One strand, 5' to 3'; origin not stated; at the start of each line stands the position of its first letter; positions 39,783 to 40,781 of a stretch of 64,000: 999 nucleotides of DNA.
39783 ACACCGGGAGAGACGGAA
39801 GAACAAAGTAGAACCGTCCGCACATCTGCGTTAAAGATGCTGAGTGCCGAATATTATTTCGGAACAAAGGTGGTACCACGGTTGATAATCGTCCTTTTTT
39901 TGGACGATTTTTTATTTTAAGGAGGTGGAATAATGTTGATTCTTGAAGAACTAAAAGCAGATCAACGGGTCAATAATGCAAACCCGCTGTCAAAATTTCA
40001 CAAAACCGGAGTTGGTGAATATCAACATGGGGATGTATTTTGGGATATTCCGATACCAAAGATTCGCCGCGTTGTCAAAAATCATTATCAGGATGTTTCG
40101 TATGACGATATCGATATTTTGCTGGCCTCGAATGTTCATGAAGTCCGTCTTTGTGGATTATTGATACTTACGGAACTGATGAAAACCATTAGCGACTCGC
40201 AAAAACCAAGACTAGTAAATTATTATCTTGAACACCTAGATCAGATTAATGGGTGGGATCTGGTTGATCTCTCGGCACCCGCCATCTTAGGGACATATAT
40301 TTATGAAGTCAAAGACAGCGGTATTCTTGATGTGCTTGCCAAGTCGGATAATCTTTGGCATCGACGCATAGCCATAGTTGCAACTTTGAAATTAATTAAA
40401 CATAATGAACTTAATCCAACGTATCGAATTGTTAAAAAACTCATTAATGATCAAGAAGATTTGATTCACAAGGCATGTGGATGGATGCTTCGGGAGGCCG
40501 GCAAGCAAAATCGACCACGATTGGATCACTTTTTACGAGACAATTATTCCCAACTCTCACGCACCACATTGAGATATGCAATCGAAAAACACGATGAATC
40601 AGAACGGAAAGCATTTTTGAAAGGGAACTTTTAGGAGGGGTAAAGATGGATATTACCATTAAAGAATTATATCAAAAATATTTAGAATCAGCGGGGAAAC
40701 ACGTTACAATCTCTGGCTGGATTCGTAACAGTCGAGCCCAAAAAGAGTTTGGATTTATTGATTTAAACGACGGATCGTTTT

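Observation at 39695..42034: Asn-type T-box leader controlling an unusual two-gene operon: AlkD-like DNA glycosylase plus asnS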

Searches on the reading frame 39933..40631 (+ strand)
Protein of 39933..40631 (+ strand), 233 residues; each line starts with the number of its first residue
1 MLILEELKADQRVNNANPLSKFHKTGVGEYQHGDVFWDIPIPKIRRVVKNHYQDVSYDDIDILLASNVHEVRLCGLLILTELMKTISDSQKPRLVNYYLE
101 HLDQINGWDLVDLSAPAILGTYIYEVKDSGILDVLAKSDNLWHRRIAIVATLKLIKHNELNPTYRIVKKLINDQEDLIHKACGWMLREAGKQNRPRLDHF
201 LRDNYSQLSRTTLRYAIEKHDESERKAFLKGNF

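Call 4: search_protein_families(library=pfam, proteins=[window:39933-40631:+], max_evalue=0.01)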
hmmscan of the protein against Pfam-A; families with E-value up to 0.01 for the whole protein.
window:39933-40631:+ (233 aa): 1 family
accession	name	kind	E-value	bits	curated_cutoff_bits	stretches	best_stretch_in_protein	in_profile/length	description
PF08713.17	DNA_alkylation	-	3.3e-54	184.2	21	1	3-219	1-212/213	DNA alkylation repair enzyme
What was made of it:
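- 39933..40634 (+): AlkD-family (PF08713) HEAT-like-repeat DNA glycosylase homologue, 233 aa. Pfam 184 bits (call 4).
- Checked: ORF 39933-40634 is PF08713 DNA_alkylation (184 bits, call 4).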

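Call 5: search_protein_families(library=ncbifam, proteins=[window:39933-40631:+], max_evalue=0.01)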
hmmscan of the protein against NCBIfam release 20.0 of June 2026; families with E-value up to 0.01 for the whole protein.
window:39933-40631:+ (233 aa): 0 families

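Call 9: find_homologous_proteins(query=window:39933-40631:+)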
Query window:39933-40631:+ (233 aa): 7684 proteins with E <= 0.001 among 7947 candidates; the best 120 are listed.
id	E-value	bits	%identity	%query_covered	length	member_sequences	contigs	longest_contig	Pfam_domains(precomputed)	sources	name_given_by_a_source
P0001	4.2e-153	526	100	100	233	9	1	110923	PF08713.18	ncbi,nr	ncbi:MAG: DNA alkylation repair protein [Candidatus Izemoplasmatales bacterium]|nr:DNA alkylation re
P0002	8.8e-111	387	73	100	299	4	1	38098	PF08713.18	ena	-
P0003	8.1e-82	292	59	100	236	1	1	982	PF08713.18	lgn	-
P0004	1.1e-80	289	55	100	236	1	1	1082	PF08713.18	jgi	jgi:3-methyladenine DNA glycosylase AlkD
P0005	8.1e-77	276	52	100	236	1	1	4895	PF08713.18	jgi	jgi:3-methyladenine DNA glycosylase AlkD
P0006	4.6e-76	274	53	100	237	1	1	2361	PF08713.18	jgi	jgi:3-methyladenine DNA glycosylase AlkD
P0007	2.8e-75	271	54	100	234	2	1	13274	PF08713.18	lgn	-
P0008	5.8e-75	270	51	100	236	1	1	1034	PF08713.18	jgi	-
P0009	4.8e-74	267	52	100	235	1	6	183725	PF08713.18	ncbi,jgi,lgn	jgi:3-methyladenine DNA glycosylase AlkD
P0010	1.9e-73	265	53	100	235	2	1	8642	PF08713.18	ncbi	ncbi:MAG: DNA alkylation repair protein [Bacillota bacterium]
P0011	4.4e-73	264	52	100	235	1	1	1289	PF08713.18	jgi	jgi:3-methyladenine DNA glycosylase AlkD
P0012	2.2e-72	262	53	100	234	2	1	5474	PF08713.18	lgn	-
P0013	5.6e-72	260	53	100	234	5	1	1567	PF08713.18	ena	-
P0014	2.9e-71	258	49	100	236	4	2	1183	PF08713.18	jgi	-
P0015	2.1e-70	255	52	100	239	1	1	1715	PF08713.18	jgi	-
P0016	1.3e-69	253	52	100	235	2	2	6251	PF08713.18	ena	-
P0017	3.2e-69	251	49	100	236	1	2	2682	PF08713.18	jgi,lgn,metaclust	metaclust:\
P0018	1.1e-67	246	49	100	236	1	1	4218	PF08713.18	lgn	-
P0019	3.8e-63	231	51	91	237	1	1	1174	PF08713.18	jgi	jgi:3-methyladenine DNA glycosylase AlkD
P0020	4.3e-62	228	50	98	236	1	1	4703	PF08713.18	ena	-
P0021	5.1e-62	228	49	99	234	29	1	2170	PF08713.18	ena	-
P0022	2.7e-61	225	51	93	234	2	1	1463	PF08713.18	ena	-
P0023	3.9e-61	225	46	99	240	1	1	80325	PF08713.18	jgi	jgi:3-methyladenine DNA glycosylase AlkD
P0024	4.0e-61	225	48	100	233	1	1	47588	PF08713.18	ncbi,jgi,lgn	-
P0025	4.4e-61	225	51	92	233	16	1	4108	PF08713.18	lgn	-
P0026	5.9e-61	224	50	94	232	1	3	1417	PF08713.18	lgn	-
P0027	1.3e-60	223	49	97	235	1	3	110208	PF08713.18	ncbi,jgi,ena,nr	ncbi:DNA alkylation repair protein [archaeon]|jgi:3-methyladenine DNA glycosylase AlkD|nr:DNA alkyla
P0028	2.2e-60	222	48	99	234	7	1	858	PF08713.18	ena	-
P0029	2.4e-60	222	50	99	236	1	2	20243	PF08713.18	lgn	-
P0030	2.5e-60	222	49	97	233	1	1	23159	PF08713.18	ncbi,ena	-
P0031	2.9e-60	222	48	98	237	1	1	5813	PF08713.18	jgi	jgi:3-methyladenine DNA glycosylase AlkD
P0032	3.4e-60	222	51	93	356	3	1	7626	PF01687.24,PF08713.18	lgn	-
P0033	3.6e-60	222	54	81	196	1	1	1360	PF08713.18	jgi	jgi:3-methyladenine DNA glycosylase AlkD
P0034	4.2e-60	221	48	98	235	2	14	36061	PF08713.18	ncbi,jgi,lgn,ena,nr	ncbi:DNA alkylation repair protein [Candidatus Pacearchaeota archaeon]|nr:DNA alkylation repair prot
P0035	1.1e-59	220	51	91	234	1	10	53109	PF08713.18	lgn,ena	-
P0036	1.2e-59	220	48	98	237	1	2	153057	PF08713.18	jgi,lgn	jgi:3-methyladenine DNA glycosylase AlkD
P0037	1.5e-59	220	50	97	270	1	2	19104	PF08713.18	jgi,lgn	jgi:3-methyladenine DNA glycosylase AlkD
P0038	1.6e-59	219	46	100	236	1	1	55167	PF08713.18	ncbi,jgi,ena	ncbi:MAG: DNA alkylation repair protein [Candidatus Izemoplasmatales bacterium]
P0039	2.1e-59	219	50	92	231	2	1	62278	PF08713.18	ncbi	-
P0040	2.1e-59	219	46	99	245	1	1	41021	PF08713.18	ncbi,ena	-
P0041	2.3e-59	219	48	98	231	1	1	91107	PF08713.18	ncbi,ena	-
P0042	3.5e-59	218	47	99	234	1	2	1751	PF08713.18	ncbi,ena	-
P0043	4.4e-59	218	46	97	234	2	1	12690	PF08713.18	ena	-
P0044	4.5e-59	218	49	97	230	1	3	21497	PF08713.18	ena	-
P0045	4.6e-59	218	47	99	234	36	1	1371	PF08713.18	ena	-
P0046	4.7e-59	218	50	91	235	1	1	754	PF08713.18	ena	-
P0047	4.8e-59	218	48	98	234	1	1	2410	PF08713.18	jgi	-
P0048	5.1e-59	218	47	99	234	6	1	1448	PF08713.18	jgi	-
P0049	5.7e-59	218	47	98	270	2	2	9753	PF08713.18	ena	-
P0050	6.6e-59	217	48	99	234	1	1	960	PF08713.18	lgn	-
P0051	7.0e-59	217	50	93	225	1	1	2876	PF08713.18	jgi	jgi:3-methyladenine DNA glycosylase AlkD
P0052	7.4e-59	217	50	97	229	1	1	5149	PF08713.18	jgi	-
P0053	1.0e-58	217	49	92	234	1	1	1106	PF08713.18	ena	-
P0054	1.0e-58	217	51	93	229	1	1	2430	PF08713.18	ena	-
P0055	1.1e-58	217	49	92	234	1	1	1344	PF08713.18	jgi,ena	-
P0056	1.2e-58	217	50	98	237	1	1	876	PF08713.18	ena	-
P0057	1.3e-58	217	49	100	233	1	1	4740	PF08713.18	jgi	jgi:3-methyladenine DNA glycosylase AlkD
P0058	1.3e-58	217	50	98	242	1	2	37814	PF08713.18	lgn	-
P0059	1.4e-58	216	49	93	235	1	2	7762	PF08713.18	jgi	-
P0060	1.4e-58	216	52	92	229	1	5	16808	PF08713.18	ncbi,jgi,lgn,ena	-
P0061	1.5e-58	216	45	99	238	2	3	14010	PF08713.18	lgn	-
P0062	1.7e-58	216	48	94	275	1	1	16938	PF08713.18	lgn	-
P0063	1.7e-58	216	52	91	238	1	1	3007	PF08713.18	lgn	-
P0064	1.7e-58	216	50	93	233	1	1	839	PF08713.18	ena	-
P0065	1.7e-58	216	47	94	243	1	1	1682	PF08713.18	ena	-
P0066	1.9e-58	216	46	99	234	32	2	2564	PF08713.18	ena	-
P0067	1.9e-58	216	45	100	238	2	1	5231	PF08713.18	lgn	-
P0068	2.0e-58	216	49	97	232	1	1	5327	PF08713.18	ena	-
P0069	2.3e-58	216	49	92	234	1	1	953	PF08713.18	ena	-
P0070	2.6e-58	216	48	97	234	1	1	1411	PF08713.18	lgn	-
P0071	2.7e-58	215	45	100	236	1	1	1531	PF08713.18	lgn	-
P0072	2.7e-58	215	50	91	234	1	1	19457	PF08713.18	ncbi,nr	ncbi:DNA alkylation repair protein [Candidatus Thioglobus sp.]|nr:DNA alkylation repair protein [Can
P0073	2.9e-58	215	48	100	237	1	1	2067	PF08713.18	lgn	-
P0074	2.9e-58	215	47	94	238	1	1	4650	PF08713.18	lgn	-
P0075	3.0e-58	215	46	97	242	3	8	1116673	PF08713.18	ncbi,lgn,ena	-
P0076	3.7e-58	215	49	91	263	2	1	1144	PF08713.18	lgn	-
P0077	4.1e-58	215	48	98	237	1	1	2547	PF08713.18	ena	-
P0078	4.2e-58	215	46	98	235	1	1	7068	PF08713.18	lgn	-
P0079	4.3e-58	215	45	99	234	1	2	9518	PF08713.18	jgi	-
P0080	4.6e-58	215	46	99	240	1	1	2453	PF08713.18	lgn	-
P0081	4.6e-58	215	48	99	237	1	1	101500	PF08713.18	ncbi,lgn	-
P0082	5.0e-58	215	49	88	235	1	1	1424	PF08713.18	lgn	-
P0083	5.1e-58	215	52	92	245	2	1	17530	PF08713.18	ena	-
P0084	5.4e-58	215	46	98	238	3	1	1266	PF08713.18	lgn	-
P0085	5.6e-58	214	46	98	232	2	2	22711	PF08713.18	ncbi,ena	-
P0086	5.7e-58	214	50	98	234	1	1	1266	PF08713.18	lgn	-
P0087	5.7e-58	214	48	98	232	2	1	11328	PF08713.18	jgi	jgi:3-methyladenine DNA glycosylase AlkD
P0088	6.0e-58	214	46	99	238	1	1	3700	PF08713.18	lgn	-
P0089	6.2e-58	214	50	90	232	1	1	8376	PF08713.18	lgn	-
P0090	6.4e-58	214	46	99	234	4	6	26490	PF08713.18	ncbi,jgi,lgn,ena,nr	ncbi:MAG TPA: DNA alkylation repair protein [Gammaproteobacteria bacterium]|nr:DNA alkylation repair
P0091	6.5e-58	214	47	98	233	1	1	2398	PF08713.18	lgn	-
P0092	6.5e-58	214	46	98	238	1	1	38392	PF08713.18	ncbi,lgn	ncbi:MAG TPA: DNA alkylation repair protein [Gammaproteobacteria bacterium]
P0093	6.7e-58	214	46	99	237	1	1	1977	PF08713.18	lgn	-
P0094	6.9e-58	214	48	95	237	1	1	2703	PF08713.18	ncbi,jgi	jgi:3-methyladenine DNA glycosylase AlkD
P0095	7.7e-58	214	50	98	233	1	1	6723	PF08713.18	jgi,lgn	jgi:3-methyladenine DNA glycosylase AlkD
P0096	7.8e-58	214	47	98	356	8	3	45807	PF01687.24,PF08713.18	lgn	-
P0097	8.0e-58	214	49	98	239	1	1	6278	PF08713.18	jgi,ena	-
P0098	9.0e-58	214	46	98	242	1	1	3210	PF08713.18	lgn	-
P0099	9.2e-58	214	45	100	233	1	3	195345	PF08713.18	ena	-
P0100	9.9e-58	214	48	94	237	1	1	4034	PF08713.18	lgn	-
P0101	1.1e-57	214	47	97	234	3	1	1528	PF08713.18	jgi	-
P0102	1.1e-57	213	47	98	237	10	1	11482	PF08713.18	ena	-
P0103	1.4e-57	213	46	98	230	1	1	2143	PF08713.18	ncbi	-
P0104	1.5e-57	213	50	96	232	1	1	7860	PF08713.18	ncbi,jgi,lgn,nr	ncbi:MAG: DNA alkylation repair protein [Tannerella sp.]|jgi:3-methyladenine DNA glycosylase AlkD|nr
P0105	1.5e-57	213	48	98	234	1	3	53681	PF08713.18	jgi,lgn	jgi:3-methyladenine DNA glycosylase AlkD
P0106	1.6e-57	213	49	98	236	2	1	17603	PF08713.18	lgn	-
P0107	1.6e-57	213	48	98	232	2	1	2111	PF08713.18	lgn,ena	-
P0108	2.1e-57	213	47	98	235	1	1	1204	PF08713.18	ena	-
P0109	2.3e-57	212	47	99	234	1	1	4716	PF08713.18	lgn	-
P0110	2.5e-57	212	50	92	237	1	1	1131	PF08713.18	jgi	jgi:3-methyladenine DNA glycosylase AlkD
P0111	2.6e-57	212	45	99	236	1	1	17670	PF08713.18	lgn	-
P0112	2.7e-57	212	49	98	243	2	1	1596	PF08713.18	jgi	jgi:3-methyladenine DNA glycosylase AlkD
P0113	2.7e-57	212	47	93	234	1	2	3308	PF08713.18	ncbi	-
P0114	2.8e-57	212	48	94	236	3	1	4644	PF08713.18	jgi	-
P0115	3.1e-57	212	47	99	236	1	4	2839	PF08713.18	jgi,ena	-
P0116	3.2e-57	212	48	97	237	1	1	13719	PF08713.18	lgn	-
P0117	3.3e-57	212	48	91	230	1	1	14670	PF08713.18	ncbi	ncbi:MAG: DNA alkylation repair protein [archaeon]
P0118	3.7e-57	212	49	92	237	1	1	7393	PF08713.18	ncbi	-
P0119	3.7e-57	212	48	94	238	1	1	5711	PF08713.18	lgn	-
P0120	4.3e-57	212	49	97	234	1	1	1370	PF08713.18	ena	-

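Call 10: find_encoding_contigs(protein=P0002, flank=5000, max_places=3)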
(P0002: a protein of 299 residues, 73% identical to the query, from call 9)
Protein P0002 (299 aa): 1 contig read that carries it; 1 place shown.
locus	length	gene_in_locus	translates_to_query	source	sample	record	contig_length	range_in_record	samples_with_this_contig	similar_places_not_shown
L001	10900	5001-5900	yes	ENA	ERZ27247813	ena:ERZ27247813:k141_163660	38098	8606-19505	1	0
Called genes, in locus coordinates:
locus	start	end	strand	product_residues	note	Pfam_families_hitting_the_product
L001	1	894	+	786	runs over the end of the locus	PF14864:Alkyl_sulf_C (faint)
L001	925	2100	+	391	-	PF00989:PAS (faint), PF08447:PAS_3, PF00990:GGDEF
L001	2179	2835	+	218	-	PF01128:IspD, PF12804:NTP_transf_3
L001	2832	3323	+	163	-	PF02542:YgbB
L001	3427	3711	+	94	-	PF06265:YutD-like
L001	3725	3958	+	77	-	PF01106:NifU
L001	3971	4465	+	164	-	PF04608:PgpA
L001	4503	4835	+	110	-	PF00575:S1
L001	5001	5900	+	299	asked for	PF08713:DNA_alkylation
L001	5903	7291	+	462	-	PF01336:tRNA_anti-codon, PF00152:tRNA-synt_2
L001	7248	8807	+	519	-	PF16656:Pur_ac_phosph_N, PF00149:Metallophos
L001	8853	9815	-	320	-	PF01145:Band_7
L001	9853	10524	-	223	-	PF06271:RDD (weak)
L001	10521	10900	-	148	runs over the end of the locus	PF01957:NfeD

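Call 11: find_encoding_contigs(protein=P0038, flank=5000, max_places=3)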
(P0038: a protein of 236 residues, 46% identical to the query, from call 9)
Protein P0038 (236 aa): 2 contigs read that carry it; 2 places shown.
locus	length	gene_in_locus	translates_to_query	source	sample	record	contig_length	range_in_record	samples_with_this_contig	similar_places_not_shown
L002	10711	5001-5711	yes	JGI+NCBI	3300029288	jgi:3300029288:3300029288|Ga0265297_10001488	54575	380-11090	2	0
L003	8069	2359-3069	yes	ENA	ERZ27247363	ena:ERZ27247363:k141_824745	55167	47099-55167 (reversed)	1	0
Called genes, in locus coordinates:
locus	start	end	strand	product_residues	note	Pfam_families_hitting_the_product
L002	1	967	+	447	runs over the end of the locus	PF05593:RHS_repeat (faint)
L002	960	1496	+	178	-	-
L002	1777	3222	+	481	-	PF00239:Resolvase, PF07508:Recombinase, PF13408:Zn_ribbon_recom, PF14287:DUF4368 (weak)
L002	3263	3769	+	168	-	-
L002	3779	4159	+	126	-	PF06271:RDD (weak)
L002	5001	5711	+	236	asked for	PF08713:DNA_alkylation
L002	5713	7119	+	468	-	PF01336:tRNA_anti-codon, PF00152:tRNA-synt_2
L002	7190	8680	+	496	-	PF00149:Metallophos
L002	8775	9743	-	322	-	PF01145:Band_7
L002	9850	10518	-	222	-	PF06271:RDD (weak)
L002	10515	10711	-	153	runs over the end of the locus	PF01957:NfeD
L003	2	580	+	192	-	?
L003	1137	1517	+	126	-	PF06271:RDD (weak)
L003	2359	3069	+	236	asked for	PF08713:DNA_alkylation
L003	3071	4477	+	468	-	PF01336:tRNA_anti-codon, PF00152:tRNA-synt_2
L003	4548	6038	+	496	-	PF00149:Metallophos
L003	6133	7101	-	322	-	PF01145:Band_7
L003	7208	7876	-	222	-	PF06271:RDD (weak)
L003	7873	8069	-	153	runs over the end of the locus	PF01957:NfeD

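Call 12: find_encoding_contigs(protein=P0007, flank=5000, max_places=3)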
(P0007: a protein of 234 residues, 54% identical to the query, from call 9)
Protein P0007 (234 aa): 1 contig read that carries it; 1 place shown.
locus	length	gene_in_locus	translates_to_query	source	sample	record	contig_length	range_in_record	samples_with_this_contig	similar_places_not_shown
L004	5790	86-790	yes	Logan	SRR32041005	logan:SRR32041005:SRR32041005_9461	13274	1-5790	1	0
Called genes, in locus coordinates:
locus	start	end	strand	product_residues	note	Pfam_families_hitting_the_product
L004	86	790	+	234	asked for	PF08713:DNA_alkylation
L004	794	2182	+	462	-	PF01336:tRNA_anti-codon, PF00152:tRNA-synt_2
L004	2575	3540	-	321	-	PF01145:Band_7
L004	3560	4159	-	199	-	PF01145:Band_7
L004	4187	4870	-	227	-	PF06271:RDD (weak)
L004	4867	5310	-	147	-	PF01957:NfeD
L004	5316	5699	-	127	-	-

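Call 14: find_encoding_contigs(protein=P0009, flank=5000, max_places=3)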
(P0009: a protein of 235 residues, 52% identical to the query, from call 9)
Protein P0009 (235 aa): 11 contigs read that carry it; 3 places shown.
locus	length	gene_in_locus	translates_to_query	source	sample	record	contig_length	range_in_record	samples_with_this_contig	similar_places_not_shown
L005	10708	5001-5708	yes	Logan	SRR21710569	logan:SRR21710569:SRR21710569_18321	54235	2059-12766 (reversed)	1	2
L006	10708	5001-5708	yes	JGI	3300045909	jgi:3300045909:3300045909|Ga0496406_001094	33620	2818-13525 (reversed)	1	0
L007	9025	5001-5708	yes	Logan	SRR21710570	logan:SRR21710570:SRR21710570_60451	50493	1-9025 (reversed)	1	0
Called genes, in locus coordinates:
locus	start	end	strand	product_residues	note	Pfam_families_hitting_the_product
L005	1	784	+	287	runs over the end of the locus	PF00288:GHMP_kinases_N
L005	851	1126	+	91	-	PF04026:SpoVG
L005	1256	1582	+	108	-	PF03551:PadR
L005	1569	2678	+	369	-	PF22564:HAAS (weak)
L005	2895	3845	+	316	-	PF13793:Pribosyltran_N, PF00156:Pribosyltran, PF14572:Pribosyl_synth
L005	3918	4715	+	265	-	PF13847:Methyltransf_31, PF08241:Methyltransf_11, PF08242:Methyltransf_12 (weak), PF13649:Methyltransf_25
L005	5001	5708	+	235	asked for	PF08713:DNA_alkylation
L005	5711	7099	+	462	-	PF01336:tRNA_anti-codon, PF00152:tRNA-synt_2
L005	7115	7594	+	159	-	PF16656:Pur_ac_phosph_N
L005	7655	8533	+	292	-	PF00149:Metallophos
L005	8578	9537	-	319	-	PF01145:Band_7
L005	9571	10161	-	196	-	PF01145:Band_7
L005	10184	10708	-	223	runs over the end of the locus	PF06271:RDD (weak)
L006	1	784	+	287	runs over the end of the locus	PF00288:GHMP_kinases_N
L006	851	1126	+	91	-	PF04026:SpoVG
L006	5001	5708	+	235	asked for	PF08713:DNA_alkylation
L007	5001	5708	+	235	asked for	PF08713:DNA_alkylation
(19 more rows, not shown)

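Call 15: find_encoding_contigs(protein=P0010, flank=5000, max_places=3)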
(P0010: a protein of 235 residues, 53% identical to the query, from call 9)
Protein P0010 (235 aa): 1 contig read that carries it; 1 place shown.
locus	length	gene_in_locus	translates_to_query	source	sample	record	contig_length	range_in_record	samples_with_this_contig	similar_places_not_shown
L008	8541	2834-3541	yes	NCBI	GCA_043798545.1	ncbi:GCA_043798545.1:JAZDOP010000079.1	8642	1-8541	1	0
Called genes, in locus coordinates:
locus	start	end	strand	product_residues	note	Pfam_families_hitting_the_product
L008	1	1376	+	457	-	PF05593:RHS_repeat (faint)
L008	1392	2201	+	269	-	-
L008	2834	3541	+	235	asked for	PF08713:DNA_alkylation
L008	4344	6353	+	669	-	PF07694:5TM-5TMR_LYT, PF00990:GGDEF, PF13487:HD_5, PF01966:HD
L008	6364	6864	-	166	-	-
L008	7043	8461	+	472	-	PF00224:PK, PF02887:PK_C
